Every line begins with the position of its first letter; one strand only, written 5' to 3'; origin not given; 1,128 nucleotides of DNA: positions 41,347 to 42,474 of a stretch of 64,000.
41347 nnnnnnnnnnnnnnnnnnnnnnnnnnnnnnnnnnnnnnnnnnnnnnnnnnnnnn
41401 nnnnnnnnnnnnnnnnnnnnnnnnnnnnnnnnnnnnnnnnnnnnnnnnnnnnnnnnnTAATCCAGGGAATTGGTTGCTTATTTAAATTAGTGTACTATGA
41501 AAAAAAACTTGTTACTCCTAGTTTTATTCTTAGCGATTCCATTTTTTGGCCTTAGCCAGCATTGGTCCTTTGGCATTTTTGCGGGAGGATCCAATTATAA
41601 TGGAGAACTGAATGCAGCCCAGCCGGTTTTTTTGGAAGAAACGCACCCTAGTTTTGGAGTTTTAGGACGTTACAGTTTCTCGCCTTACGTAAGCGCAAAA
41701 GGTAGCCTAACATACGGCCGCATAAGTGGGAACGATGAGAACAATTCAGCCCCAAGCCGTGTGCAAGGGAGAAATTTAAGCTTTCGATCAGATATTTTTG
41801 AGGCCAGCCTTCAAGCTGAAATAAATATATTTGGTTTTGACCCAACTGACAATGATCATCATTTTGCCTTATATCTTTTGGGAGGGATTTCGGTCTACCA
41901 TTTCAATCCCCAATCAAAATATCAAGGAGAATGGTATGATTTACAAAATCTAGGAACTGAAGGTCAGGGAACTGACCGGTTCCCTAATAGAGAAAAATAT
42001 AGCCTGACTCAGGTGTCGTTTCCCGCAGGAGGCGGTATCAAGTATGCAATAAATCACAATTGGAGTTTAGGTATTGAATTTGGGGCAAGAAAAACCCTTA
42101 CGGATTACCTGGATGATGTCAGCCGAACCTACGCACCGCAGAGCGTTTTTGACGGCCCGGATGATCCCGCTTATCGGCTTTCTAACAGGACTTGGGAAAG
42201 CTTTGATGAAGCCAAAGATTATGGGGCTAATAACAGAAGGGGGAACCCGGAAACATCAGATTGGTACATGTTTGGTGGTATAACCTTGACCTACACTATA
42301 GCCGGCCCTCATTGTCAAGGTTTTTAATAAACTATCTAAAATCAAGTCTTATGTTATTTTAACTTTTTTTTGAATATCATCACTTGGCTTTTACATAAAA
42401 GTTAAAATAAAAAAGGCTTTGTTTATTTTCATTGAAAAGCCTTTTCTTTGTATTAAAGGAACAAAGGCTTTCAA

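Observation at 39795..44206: Five-gene tandem array of diverged DUF6089-like outer-membrane beta-barrel paralogues between nadK and uppS-bamA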

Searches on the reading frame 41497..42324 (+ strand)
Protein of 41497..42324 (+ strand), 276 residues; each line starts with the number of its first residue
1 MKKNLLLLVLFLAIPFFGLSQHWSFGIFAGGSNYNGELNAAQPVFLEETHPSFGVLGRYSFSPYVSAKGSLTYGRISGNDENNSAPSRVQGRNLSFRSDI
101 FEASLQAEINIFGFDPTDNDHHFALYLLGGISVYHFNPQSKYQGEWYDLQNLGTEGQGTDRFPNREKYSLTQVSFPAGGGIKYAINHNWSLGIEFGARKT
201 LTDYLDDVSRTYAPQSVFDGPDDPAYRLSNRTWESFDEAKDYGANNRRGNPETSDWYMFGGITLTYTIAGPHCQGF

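Call 3: search_protein_families(library=pfam, proteins=[window:41497-42324:+], max_evalue=0.1)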
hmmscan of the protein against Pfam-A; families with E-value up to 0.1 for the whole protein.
window:41497-42324:+ (276 aa): 4 families
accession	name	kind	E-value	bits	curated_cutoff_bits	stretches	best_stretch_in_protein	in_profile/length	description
PF19573.5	DUF6089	-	3.9e-29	102.1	23.2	2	5-207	3-184/226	Domain of unknown function (DUF6089)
PF13505.12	OMP_b-brl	-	3.5e-10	40.8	28.7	1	43-200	36-155/175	Outer membrane protein beta-barrel domain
PF01389.23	OmpA_membrane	-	1.5e-05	25.2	21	1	22-98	5-83/180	OmpA-like transmembrane domain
PF03797.25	Autotransporter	-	0.0043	17.3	26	0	19-108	36-125/255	Autotransporter beta-domain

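Call 4: search_protein_families(library=ncbifam, proteins=[window:41497-42324:+], max_evalue=0.1)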
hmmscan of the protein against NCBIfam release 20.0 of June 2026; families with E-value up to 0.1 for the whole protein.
window:41497-42324:+ (276 aa): 3 families
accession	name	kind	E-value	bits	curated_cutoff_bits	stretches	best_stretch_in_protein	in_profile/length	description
NF052316.1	T9SS_PorG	equivalog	1.1e-46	159.2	130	1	21-273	2-207/209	type IX secretion system protein PorG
TIGR04565.1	OMP_myx_plus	subfamily_domain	0.00065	19.7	60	1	49-195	11-132/161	outer membrane beta-barrel domain-containing protein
NF047328.1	OMP_TP0733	subfamily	0.016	14.5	130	0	172-195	146-169/202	TP0733 family outer membrane beta-barrel protein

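Call 17: find_encoding_contigs(protein=window:41497-42324:+, flank=10000, max_places=6)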
Protein window:41497-42324:+ (276 aa): 1 contig read that carries it; 1 place shown.
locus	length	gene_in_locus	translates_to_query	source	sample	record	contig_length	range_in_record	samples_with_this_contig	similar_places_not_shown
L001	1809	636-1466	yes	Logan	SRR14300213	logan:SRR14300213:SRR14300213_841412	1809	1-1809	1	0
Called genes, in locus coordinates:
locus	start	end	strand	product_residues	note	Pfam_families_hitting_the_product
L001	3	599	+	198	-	?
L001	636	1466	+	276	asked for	PF13505:OMP_b-brl, PF19573:DUF6089, PF01389:OmpA_membrane (faint)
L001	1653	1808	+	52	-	?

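Call 18: find_homologous_proteins(query=window:41497-42324:+, max_evalue=1e-10)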
Query window:41497-42324:+ (276 aa): 121 proteins with E <= 1e-10 among 920 candidates; the best 120 are listed.
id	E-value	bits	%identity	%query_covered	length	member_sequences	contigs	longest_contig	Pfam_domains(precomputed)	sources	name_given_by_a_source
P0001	8.3e-174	595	90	100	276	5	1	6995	PF19573.6,PF13505.13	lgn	-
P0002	2.7e-156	537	82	100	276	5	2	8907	PF19573.6,PF13505.13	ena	-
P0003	5.0e-125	434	70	100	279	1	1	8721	PF19573.6,PF13505.13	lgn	-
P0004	5.3e-123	428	67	100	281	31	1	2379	PF19573.6,PF13505.13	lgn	-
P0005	4.4e-96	339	56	95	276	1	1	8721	PF19573.6,PF13505.13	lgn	-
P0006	7.1e-86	306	51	100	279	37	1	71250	PF19573.6,PF13505.13,PF13568.13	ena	-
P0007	9.7e-82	292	49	100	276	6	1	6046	PF19573.6,PF13505.13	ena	-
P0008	1.9e-78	282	52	96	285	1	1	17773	PF19573.6,PF13505.13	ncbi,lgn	-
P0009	3.7e-78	281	48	98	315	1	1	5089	PF19573.6,PF13505.13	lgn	-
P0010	3.5e-73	264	46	98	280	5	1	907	PF19573.6,PF13505.13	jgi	jgi:hypothetical protein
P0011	1.7e-64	236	47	96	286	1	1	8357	PF19573.6,PF13505.13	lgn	-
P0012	7.7e-61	224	45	96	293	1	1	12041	PF19573.6,PF13505.13,PF01389.24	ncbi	-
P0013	4.9e-58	215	41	100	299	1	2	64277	PF19573.6,PF13505.13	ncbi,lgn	ncbi:MAG: DUF6089 family protein [Chitinophagales bacterium]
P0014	2.1e-57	213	43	97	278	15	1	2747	PF19573.6,PF13505.13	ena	-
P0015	4.6e-57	211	44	99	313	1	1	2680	PF19573.6,PF13505.13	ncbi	-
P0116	4.2e-15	74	28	98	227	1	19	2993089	PF19573.6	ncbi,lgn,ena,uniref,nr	ncbi:Protein of unknown function precursor, putative outer membrane protein [Flavobacterium indicum 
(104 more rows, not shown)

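Call 19: find_encoding_contigs(protein=P0002, flank=10000, max_places=3)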
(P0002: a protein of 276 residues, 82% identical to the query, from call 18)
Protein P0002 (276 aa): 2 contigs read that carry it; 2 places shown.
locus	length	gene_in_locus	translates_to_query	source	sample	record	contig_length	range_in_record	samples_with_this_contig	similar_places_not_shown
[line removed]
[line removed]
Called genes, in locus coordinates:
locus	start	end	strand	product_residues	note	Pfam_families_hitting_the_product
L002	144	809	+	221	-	-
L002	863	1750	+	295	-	PF01513:NAD_kinase, PF20143:NAD_kinase_C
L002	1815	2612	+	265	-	PF03797:Autotransporter, PF13505:OMP_b-brl, PF19573:DUF6089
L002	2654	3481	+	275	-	PF13505:OMP_b-brl (weak), PF19573:DUF6089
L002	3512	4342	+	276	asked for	PF19573:DUF6089, PF13505:OMP_b-brl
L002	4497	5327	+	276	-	PF19573:DUF6089, PF13505:OMP_b-brl (weak)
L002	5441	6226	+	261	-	PF19573:DUF6089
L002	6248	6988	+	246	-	PF01255:Prenyltransf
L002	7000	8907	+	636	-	?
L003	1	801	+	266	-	?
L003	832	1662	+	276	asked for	PF19573:DUF6089, PF13505:OMP_b-brl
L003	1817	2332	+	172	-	?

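Call 20: find_encoding_contigs(protein=P0003, flank=10000, max_places=3)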
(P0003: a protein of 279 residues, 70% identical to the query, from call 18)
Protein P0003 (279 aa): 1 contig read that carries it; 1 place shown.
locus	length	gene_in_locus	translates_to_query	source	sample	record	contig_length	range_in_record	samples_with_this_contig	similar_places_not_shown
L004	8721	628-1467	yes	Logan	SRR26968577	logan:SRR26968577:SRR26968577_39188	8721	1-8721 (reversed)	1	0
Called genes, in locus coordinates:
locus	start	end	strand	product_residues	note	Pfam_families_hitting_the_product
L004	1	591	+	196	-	?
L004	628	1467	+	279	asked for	PF13505:OMP_b-brl, PF19573:DUF6089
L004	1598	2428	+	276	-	PF13505:OMP_b-brl, PF19573:DUF6089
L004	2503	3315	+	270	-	PF19573:DUF6089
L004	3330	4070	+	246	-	PF01255:Prenyltransf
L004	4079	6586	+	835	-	PF08479:POTRA_2 (faint), PF07244:POTRA, PF01103:Omp85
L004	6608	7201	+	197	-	PF03938:OmpH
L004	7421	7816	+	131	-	PF03938:OmpH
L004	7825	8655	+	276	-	PF01177:Asp_Glu_race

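Call 21: find_encoding_contigs(protein=P0006, flank=10000, max_places=3)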
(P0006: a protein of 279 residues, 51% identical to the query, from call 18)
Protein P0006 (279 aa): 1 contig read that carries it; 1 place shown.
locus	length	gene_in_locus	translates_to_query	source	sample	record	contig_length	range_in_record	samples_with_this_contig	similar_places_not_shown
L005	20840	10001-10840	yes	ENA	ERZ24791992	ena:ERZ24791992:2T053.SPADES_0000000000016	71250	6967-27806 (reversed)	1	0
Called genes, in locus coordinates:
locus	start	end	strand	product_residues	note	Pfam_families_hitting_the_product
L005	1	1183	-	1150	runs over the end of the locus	PF26549:Tricorn_N (faint), PF26550:Tricorn_2nd, PF07676:PD40 (faint), PF24817:WD40_WDHD1_1st (faint)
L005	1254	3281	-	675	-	-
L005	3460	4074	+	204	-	PF02674:Colicin_V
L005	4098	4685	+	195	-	PF00117:GATase, PF07722:Peptidase_C26 (faint)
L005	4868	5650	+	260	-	PF00561:Abhydrolase_1, PF12697:Abhydrolase_6, PF03096:Ndr (faint), PF12146:Hydrolase_4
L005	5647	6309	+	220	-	PF00571:CBS (faint)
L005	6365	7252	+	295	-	PF01513:NAD_kinase, PF20143:NAD_kinase_C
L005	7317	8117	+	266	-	PF13505:OMP_b-brl, PF19573:DUF6089, PF03797:Autotransporter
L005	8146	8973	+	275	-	PF13505:OMP_b-brl, PF19573:DUF6089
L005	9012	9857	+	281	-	PF13505:OMP_b-brl, PF19573:DUF6089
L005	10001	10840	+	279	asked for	PF13505:OMP_b-brl, PF19573:DUF6089, PF13568:OMP_b-brl_2 (faint)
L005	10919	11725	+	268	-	PF19573:DUF6089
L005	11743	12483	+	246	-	PF01255:Prenyltransf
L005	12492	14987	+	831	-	PF07244:POTRA (weak), PF08479:POTRA_2 (faint), PF07244:POTRA, PF01103:Omp85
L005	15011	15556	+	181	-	PF03938:OmpH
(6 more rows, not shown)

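Call 22: find_encoding_contigs(protein=P0013, flank=10000, max_places=3)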
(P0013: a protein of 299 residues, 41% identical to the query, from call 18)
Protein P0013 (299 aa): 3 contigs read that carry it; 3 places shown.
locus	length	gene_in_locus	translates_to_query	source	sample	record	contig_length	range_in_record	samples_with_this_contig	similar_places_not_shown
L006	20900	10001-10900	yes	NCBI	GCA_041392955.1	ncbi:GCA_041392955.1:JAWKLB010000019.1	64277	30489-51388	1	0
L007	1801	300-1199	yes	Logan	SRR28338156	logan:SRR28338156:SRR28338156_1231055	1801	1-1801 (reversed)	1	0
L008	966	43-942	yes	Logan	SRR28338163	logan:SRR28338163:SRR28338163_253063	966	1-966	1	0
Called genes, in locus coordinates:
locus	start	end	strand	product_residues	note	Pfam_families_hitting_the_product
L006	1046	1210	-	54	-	-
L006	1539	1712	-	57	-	-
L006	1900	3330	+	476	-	-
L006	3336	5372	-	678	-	PF00884:Sulfatase, PF01663:Phosphodiest (weak), PF16347:SGSH_C (weak), PF18962:Por_Secre_tail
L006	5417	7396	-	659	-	PF00535:Glycos_transf_2, PF13641:Glyco_tranf_2_3, PF13632:Glyco_trans_2_3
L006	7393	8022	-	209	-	PF21176:RecR_HhH, PF01751:Toprim, PF13662:Toprim_4, PF21175:RecR_C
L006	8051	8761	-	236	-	PF05154:TM2, PF12869:tRNA_anti-like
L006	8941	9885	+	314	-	PF13505:OMP_b-brl, PF19573:DUF6089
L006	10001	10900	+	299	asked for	PF13505:OMP_b-brl, PF19573:DUF6089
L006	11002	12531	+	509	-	PF00474:SSF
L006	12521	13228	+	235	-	PF18306:LDcluster4, PF03641:Lysine_decarbox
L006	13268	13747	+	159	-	PF00578:AhpC-TSA, PF08534:Redoxin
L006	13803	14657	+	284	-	PF18962:Por_Secre_tail (weak)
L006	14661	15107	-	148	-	PF18347:DUF5606, PF21186:DUF6852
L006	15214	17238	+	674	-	PF04851:ResIII, PF17757:UvrB_inter, PF27431:UvrB_3rd, PF00271:Helicase_C, PF12344:UvrB, PF02151:UVR (weak)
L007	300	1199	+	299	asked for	PF13505:OMP_b-brl, PF19573:DUF6089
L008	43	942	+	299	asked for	PF13505:OMP_b-brl, PF19573:DUF6089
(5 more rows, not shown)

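Call 44: predict_structure(alignment_id=A2)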
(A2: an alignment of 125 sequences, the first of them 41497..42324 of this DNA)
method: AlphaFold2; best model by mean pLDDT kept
length: 276 residues; sequences in the alignment: 125
mean_pLDDT: 93.3   pTM: 0.86
mean pLDDT of the five models: 93.3, 92.9, 92.8, 92.6, 92.3
residues with pLDDT >= 90: 228; 70-90: 38; 50-70: 9; < 50: 1
segments of 3 or more residues with pLDDT < 50: none
pLDDT, mean of each block of 10 residues (from residue 1): 86 74 96 93 92 98 97 97 78 95 98 94 98 99 98 97 96 98 97 98 96 95 95 92 93 96 94 57
secondary structure, 60 per line:
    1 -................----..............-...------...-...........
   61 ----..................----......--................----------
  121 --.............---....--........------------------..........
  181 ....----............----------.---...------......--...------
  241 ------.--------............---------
elements in order: H2-17 E22-35 E50-60 E65-79 H87-92 E95-110 E123-135 E139-142 E145-148 H149-152 E171-184 E189-200 H224-229 E256-267

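Call 48: fold_search(model_id=the predicted structure, library=pdb)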
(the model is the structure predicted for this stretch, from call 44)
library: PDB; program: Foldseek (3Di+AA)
matches with E <= 10: 661; with E <= 0.001: 22
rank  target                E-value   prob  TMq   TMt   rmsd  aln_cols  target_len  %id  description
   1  9fzd_A                2.9e-08  1.00  0.49  0.74   5.5       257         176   15  Structure of OmpA-long in complex with nanobody Nb39 (released 2024-07-17)
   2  9a2m_MODEL_1_A        3.8e-08  1.00  0.49  0.40   5.5       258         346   15  Model of E. coli OmpA by in-cell photo-crosslinking MS and deep learning (released 2023-02-24)
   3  9fzc_A                5.9e-08  1.00  0.48  0.75   5.1       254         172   15  Structure of OmpA-short in complex with nanobody Nb01 (released 2024-07-17)
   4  3qrc_A                7.5e-07  1.00  0.41  0.68   6.3       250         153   11  The crystal structure of Ail, the attachment invasion locus protein of Yersinia pestis, in complex with the heparin an (released 2011-11-23)
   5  3qrc_B                7.5e-07  1.00  0.41  0.68   6.6       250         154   10  The crystal structure of Ail, the attachment invasion locus protein of Yersinia pestis, in complex with the heparin an (released 2011-11-23)
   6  1qj9                  1.2e-06  1.00  0.38  0.62   6.8       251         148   13  CRYSTAL STRUCTURE OF THE OUTER MEMBRANE PROTEIN OMPX FROM ESCHERICHIA COLI (released 1999-10-06)
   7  1bxw                  4.4e-06  1.00  0.40  0.61   7.2       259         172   12  OUTER MEMBRANE PROTEIN A (OMPA) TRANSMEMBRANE DOMAIN (released 1998-10-14)
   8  9nh2_A                4.7e-06  1.00  0.39  0.47  10.8       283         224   13  In situ cryo-EM structure of porin III of the Legionella Dot/Icm T4SS machine (released 2025-09-17)
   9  4rlc                  6.9e-06  1.00  0.38  0.72   5.4       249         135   11  Crystal structure of the N-terminal beta-barrel domain of Pseudomonas aeruginosa OprF (released 2015-04-22)
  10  3qra                  8.1e-06  1.00  0.39  0.65   7.6       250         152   11  The crystal structure of Ail, the attachment invasion locus protein of Yersinia pestis (released 2011-11-23)
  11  1qjp                  1.8e-05  1.00  0.38  0.73   7.7       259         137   11  HIGH RESOLUTION STRUCTURE OF THE OUTER MEMBRANE PROTEIN A (OMPA) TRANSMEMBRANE DOMAIN (released 2000-06-30)
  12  2k0l_MODEL_1_A        4.8e-05  1.00  0.34  0.43  15.0       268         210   14  NMR structure of the transmembrane domain of the Outer Membrane Protein A from Klebsiella pneumoniae in DHPC m (released 2008-12-23)
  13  1g90_MODEL_1_A        5.3e-05  1.00  0.36  0.54  12.5       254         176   13  NMR Solution Structure of Outer Membrane Protein A Transmembrane Domain: 10 conformers (released 2001-04-21)
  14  2f1t_A                9.3e-05  1.00  0.41  0.58   6.7       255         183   12  Outer membrane protein OmpW (released 2006-01-24)
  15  8qxp                  1.1e-04  1.00  0.39  0.57   7.9       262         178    8  Crystal structure of the outer membrane porin OmpW from Klebsiella pneumoniae (released 2024-01-24)
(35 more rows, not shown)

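Call 61: find_encoding_contigs(protein=P0116, flank=7000, max_places=1)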
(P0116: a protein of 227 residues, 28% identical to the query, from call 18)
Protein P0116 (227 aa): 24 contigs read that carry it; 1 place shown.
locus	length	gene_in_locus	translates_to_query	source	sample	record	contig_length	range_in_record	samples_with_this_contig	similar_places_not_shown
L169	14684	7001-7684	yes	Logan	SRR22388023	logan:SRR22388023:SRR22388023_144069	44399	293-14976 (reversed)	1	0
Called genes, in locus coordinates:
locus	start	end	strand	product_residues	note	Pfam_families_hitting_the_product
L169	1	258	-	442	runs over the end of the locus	PF05697:Trigger_N, PF28537:FKBP-like_TF, PF05698:Trigger_C (weak), PF28539:TF_C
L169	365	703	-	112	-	PF04020:Phage_holin_4_2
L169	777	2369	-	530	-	PF00657:Lipase_GDSL (faint)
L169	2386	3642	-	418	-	PF03349:Toluene_X, PF13505:OMP_b-brl (faint)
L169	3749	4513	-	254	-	PF07819:PGAP1, PF00561:Abhydrolase_1, PF12146:Hydrolase_4, PF12697:Abhydrolase_6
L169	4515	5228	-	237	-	PF03740:PdxJ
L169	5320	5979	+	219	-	PF00571:CBS (faint)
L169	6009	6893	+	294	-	PF01513:NAD_kinase, PF20143:NAD_kinase_C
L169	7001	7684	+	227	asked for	PF19573:DUF6089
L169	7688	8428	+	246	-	PF01255:Prenyltransf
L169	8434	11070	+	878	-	PF07244:POTRA, PF08479:POTRA_2 (faint), PF07244:POTRA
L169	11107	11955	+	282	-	-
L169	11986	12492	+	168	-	PF03938:OmpH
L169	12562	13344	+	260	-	PF01177:Asp_Glu_race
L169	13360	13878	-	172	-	PF25087:GMPPB_C (faint), PF25084:LbH_EIF2B, PF00132:Hexapep, PF14602:Hexapep_2 (weak)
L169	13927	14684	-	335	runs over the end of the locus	PF11751:PorP_SprF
